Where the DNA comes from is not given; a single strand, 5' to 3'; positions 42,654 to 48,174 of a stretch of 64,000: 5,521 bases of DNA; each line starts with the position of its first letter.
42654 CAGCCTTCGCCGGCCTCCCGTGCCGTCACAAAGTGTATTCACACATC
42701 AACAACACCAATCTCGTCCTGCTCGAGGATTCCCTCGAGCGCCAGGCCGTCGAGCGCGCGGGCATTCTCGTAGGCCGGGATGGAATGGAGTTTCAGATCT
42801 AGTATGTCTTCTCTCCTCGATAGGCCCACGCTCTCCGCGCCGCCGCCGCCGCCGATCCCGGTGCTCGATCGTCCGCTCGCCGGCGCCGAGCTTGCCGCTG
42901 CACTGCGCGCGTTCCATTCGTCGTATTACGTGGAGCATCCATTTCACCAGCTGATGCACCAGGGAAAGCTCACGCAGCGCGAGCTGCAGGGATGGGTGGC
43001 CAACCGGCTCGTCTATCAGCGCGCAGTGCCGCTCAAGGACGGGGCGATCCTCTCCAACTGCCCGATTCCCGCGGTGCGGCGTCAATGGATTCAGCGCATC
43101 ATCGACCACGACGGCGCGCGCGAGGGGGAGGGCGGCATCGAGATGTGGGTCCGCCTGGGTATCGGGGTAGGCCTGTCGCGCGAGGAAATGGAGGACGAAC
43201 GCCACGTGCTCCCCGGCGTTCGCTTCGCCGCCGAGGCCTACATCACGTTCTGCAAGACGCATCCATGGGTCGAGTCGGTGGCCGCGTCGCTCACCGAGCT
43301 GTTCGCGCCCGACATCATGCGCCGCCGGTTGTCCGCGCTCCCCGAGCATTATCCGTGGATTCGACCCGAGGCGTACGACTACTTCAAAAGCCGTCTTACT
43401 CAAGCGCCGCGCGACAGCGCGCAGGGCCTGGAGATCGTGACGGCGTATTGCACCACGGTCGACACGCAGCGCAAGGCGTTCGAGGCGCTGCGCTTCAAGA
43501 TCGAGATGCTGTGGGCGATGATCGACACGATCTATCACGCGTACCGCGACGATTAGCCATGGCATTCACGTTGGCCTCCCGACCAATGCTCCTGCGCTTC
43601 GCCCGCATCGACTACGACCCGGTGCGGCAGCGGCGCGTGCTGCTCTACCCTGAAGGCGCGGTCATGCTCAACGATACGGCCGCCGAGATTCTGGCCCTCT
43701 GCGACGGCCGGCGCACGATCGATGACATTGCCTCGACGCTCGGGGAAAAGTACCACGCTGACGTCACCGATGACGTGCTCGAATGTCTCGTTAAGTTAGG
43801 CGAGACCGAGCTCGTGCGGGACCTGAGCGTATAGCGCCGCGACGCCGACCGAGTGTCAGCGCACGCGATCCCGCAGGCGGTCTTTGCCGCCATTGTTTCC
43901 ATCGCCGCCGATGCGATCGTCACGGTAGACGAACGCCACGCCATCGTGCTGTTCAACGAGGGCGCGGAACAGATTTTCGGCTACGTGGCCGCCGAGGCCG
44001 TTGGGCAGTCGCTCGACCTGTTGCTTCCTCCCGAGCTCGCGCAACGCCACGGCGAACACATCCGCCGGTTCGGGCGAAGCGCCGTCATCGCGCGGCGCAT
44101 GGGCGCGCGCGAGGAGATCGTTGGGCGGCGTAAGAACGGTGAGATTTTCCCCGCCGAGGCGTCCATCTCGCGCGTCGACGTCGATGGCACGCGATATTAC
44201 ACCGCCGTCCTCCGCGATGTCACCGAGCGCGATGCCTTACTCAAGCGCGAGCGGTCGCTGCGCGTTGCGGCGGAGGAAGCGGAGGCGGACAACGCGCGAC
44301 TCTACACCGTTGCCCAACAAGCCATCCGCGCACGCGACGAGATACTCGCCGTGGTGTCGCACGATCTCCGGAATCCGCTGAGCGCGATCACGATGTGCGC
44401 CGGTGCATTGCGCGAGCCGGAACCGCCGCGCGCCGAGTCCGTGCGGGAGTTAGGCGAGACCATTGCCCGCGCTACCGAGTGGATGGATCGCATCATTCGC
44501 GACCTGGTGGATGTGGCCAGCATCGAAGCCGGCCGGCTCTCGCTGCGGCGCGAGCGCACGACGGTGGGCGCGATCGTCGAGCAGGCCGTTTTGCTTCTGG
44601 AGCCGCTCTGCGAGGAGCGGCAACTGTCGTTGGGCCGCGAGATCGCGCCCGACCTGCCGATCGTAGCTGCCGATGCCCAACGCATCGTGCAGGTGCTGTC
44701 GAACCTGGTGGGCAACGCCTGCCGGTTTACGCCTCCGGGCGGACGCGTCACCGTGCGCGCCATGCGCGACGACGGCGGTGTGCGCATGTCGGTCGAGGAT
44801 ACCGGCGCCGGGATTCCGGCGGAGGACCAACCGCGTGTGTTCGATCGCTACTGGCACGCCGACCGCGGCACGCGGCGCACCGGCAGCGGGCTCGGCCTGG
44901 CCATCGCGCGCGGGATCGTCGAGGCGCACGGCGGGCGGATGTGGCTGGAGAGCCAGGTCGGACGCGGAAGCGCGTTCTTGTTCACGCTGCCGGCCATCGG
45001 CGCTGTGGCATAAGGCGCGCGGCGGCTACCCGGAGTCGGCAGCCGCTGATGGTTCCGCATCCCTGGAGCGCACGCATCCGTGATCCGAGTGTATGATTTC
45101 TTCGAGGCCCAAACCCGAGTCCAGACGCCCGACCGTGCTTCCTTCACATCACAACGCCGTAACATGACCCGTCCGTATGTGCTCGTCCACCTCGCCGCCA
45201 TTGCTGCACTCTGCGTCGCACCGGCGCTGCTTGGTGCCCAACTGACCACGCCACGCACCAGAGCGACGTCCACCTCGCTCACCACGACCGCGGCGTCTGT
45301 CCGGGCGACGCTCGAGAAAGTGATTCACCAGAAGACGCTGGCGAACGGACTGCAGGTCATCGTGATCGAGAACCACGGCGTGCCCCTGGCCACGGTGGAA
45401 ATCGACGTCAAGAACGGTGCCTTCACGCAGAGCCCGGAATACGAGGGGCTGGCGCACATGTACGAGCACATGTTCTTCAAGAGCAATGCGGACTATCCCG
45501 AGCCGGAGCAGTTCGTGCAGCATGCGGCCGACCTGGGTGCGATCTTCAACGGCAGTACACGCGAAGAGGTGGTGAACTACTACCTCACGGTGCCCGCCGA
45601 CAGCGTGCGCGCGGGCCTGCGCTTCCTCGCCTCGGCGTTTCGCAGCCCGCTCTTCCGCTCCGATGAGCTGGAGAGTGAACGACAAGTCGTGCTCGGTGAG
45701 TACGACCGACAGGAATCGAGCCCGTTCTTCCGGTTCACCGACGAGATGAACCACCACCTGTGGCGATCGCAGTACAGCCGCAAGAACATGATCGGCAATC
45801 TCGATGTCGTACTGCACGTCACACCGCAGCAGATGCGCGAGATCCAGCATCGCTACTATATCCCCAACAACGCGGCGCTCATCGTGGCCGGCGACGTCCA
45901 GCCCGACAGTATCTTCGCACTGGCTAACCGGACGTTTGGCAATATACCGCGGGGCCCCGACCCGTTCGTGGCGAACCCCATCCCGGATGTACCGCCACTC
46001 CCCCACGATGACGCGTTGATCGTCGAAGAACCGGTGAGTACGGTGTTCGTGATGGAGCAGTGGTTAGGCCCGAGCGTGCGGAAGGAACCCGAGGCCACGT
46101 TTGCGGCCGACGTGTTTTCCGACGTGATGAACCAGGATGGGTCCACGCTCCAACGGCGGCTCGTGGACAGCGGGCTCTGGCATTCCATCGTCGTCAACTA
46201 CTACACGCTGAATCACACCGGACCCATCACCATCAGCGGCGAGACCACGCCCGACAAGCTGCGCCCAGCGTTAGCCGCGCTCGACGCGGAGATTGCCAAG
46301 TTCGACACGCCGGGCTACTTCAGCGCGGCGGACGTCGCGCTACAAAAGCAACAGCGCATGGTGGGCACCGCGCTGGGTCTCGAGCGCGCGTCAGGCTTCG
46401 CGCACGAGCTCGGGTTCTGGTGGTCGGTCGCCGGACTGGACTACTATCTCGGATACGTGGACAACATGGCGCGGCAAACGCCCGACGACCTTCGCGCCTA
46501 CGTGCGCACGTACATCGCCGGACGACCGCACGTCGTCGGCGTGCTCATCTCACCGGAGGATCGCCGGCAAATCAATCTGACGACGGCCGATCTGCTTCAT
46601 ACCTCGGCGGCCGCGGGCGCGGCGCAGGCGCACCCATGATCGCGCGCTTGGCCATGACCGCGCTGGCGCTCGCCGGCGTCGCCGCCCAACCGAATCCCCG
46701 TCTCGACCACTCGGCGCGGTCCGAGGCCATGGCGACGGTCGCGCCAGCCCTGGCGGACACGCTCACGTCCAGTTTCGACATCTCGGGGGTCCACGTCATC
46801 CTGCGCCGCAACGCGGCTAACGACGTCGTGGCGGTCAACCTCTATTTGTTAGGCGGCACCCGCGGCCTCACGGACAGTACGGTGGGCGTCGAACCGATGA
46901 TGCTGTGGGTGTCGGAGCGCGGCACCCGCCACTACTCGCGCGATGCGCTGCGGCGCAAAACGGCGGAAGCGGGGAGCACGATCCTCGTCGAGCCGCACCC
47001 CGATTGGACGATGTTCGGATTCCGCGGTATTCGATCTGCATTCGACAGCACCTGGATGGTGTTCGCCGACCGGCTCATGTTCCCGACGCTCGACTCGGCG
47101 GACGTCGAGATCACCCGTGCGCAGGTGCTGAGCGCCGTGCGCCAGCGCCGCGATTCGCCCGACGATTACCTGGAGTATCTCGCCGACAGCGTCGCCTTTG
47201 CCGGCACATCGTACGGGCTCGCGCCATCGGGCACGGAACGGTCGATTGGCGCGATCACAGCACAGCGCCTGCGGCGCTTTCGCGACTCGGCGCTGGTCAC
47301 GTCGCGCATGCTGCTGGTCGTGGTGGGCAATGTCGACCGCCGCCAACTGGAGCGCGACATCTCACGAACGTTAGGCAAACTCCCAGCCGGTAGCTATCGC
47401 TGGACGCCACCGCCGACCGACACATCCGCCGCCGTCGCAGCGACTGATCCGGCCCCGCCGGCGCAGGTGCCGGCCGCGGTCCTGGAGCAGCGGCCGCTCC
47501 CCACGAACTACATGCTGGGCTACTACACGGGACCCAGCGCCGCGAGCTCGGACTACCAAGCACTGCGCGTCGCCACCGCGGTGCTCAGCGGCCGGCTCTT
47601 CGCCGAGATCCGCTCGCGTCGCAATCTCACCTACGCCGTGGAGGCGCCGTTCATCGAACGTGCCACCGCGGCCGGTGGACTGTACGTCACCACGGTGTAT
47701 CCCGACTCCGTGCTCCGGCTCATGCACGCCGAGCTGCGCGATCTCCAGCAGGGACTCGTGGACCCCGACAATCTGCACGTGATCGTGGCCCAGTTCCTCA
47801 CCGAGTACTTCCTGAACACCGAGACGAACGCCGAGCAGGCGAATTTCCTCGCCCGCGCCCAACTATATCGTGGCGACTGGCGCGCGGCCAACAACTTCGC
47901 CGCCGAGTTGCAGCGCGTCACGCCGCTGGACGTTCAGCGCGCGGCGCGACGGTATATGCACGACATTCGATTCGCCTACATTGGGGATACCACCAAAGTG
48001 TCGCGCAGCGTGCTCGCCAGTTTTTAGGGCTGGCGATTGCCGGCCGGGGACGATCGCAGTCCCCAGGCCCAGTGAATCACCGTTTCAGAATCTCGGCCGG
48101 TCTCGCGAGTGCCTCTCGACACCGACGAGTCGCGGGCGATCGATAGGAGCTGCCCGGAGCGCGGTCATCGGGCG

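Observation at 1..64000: Hyper-abundant heptamer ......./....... at about 1 per kb, in all usable reading frames, forcing rare codons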

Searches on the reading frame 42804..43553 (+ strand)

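Call 29: search_protein_families(library=pfam, proteins=[window:42804-43553:+], max_evalue=0.0001)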
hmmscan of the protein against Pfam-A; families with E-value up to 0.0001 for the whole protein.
window:42804-43553:+ (250 aa): 1 family
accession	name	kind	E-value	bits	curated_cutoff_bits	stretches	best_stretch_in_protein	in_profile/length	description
PF03070.21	TENA_THI-4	-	1.1e-42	146.7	22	1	38-241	7-209/210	TENA/THI-4/PQQC family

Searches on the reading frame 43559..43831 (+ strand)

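Call 29: search_protein_families(library=pfam, proteins=[window:43559-43831:+], max_evalue=0.0001)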
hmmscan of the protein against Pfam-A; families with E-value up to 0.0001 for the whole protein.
window:43559-43831:+ (91 aa): 1 family
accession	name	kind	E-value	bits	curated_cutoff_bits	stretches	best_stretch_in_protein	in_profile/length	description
PF05402.18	PqqD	-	4.2e-14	53.1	23.4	1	27-86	3-67/67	Coenzyme PQQ synthesis protein D (PqqD)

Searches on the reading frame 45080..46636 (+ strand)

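Call 29: search_protein_families(library=pfam, proteins=[window:45080-46636:+], max_evalue=0.0001)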
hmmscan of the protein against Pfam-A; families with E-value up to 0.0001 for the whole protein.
window:45080-46636:+ (519 aa): 2 families
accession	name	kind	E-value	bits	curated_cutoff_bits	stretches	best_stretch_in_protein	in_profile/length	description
PF00675.25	Peptidase_M16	-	4.1e-23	82.4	22.3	1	93-230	2-138/149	Insulinase (Peptidase family M16)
PF05193.26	Peptidase_M16_C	-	4.7e-20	72.6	23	1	247-425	2-180/181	Peptidase M16 inactive domain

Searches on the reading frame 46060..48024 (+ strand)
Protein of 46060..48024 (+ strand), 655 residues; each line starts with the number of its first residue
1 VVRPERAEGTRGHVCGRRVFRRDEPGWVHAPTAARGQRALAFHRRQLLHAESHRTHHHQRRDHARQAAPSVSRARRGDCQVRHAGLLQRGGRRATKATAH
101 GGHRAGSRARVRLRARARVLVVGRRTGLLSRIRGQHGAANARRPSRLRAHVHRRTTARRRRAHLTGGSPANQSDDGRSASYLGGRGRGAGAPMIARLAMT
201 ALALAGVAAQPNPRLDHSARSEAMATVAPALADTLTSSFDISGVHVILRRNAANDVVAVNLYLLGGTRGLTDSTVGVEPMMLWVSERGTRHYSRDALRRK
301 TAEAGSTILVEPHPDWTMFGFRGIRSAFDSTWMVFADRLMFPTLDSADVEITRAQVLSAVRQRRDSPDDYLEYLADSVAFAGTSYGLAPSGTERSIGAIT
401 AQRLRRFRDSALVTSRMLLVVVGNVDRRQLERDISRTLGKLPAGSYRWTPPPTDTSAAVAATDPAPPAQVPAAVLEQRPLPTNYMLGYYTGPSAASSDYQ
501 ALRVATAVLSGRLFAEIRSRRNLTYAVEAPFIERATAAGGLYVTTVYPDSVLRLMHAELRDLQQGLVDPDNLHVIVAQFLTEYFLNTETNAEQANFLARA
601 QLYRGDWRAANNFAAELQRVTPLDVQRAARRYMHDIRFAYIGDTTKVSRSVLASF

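Call 29: search_protein_families(library=pfam, proteins=[window:46060-48024:+], max_evalue=0.0001)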
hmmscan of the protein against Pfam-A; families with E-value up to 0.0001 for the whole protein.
window:46060-48024:+ (655 aa): 1 family
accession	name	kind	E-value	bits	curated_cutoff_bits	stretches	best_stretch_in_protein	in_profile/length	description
PF05193.26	Peptidase_M16_C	-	7.2e-18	65.5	23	1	399-578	2-180/181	Peptidase M16 inactive domain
